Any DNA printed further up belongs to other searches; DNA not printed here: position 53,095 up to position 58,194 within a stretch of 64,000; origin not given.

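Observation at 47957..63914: Sigma54 enhancer-dependent tandem array of four Calx-beta/autotransporter-like surface-protein genes directly behind their putative activator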

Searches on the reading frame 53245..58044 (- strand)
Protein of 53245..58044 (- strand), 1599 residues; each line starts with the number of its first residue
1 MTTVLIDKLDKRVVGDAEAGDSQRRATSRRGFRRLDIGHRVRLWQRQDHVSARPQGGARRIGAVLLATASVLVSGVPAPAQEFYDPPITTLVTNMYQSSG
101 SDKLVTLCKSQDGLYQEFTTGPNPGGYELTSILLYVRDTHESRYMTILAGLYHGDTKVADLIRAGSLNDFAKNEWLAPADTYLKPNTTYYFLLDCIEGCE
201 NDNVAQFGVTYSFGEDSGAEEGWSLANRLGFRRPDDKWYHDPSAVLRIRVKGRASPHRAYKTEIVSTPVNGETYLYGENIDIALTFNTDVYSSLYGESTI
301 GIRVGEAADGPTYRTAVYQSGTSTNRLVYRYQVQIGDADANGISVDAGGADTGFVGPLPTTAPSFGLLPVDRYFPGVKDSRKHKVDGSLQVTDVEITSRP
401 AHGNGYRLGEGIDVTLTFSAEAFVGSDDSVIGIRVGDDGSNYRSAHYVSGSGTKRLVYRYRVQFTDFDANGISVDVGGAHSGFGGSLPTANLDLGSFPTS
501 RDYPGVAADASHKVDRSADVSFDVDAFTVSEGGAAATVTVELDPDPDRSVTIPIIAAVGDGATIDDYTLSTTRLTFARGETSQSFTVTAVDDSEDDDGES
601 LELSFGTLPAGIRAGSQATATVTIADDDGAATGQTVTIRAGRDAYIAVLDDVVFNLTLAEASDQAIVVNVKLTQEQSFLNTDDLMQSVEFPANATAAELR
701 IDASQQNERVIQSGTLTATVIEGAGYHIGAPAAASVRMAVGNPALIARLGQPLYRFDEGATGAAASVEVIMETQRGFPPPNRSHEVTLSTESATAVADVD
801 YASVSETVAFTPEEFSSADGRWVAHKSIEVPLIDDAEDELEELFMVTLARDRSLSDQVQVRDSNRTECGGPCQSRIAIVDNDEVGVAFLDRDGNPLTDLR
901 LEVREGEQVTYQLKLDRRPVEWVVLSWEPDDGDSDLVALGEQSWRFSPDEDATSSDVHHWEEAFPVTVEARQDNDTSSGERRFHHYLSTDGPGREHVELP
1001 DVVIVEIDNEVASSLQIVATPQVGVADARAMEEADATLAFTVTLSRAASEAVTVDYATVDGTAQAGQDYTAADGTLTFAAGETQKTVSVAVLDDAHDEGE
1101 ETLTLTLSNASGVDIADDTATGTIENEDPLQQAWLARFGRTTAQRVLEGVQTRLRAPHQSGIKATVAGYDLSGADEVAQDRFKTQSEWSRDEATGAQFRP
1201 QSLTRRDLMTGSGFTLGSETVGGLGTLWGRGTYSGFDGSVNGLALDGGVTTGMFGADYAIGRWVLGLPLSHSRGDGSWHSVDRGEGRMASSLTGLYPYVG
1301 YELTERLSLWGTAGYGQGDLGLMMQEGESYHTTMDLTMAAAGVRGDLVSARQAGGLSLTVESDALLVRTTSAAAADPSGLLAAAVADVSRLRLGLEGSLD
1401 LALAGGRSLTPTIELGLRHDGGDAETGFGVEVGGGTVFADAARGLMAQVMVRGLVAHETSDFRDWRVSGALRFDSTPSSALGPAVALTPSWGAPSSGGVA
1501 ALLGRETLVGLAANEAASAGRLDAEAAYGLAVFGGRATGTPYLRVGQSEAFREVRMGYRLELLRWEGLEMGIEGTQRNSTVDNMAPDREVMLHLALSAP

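Call 6: search_protein_families(library=pfam, proteins=[window:53245-58044:-], max_evalue=0.01)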
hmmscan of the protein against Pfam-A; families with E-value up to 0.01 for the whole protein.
window:53245-58044:- (1599 aa): 1 family
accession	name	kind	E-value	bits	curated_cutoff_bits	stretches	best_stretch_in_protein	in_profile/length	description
PF03160.20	Calx-beta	-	1.8e-39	134.9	27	3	1030-1124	15-115/119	Calx-beta domain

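Call 11: search_protein_families(library=ncbifam, proteins=[window:53245-58044:-], max_evalue=1)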
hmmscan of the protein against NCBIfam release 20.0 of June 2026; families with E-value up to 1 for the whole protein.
window:53245-58044:- (1599 aa): 4 families
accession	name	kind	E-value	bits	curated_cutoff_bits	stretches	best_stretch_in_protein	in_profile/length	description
TIGR00845.1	caca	equivalog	1.7e-20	72.5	679.85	3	1039-1124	414-495/921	sodium/calcium exchanger 1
NF041539.1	choice_anch_R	domain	3.2e-09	36.9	30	1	115-252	21-154/155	choice-of-anchor R domain-containing protein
NF038115.1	SVAGG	subfamily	5e-07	29.1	150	1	1031-1108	275-355/407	SVAGG family GlyGly-CTERM protein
NF041895.1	choice_anch_V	domain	0.84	9.7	42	0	599-642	37-79/150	choice-of-anchor V domain-containing protein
